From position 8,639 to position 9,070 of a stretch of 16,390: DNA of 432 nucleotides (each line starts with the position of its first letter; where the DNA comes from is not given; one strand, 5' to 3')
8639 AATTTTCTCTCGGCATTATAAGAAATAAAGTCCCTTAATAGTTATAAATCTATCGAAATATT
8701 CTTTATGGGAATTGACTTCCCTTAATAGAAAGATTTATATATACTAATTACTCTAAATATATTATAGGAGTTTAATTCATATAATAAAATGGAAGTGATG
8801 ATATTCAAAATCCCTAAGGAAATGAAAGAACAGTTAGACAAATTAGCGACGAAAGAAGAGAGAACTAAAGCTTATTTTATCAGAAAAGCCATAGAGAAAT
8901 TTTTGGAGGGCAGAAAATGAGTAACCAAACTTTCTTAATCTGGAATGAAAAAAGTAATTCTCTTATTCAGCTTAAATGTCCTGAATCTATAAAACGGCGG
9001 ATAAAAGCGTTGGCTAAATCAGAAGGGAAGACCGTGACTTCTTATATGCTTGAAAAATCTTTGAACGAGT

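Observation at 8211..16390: Second, divergent Orc1/Cdc6 within 10 kb of the chromosomal orc1-polD operon, in an island built around a serine rather than a tyrosine recombinase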

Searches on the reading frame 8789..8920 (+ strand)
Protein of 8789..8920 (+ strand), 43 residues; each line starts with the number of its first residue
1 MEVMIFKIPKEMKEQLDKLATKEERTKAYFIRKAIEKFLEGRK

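Call 81: search_protein_families(library=phrogs, proteins=[window:8789-8920:+], max_evalue=0.001)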
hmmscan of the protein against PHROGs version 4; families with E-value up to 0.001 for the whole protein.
window:8789-8920:+ (43 aa): 6 families
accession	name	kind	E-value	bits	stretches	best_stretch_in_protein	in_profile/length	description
phrog_7325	-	transcription regulation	1.1e-08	36.4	1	1-40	56-95/151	CopG-like transcriptional repressor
phrog_876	-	transcription regulation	1.1e-06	29.4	1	1-42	8-49/239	transcriptional repressor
phrog_582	-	transcription regulation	1.7e-05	26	1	3-41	59-97/105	Arc-like repressor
phrog_3887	-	transcription regulation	0.00037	21.2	1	6-41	23-58/61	transcriptional regulator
phrog_9615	-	unknown function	0.00057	20.1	1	3-40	208-245/349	-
phrog_13890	-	unknown function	0.0006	20.8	1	6-41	22-57/73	-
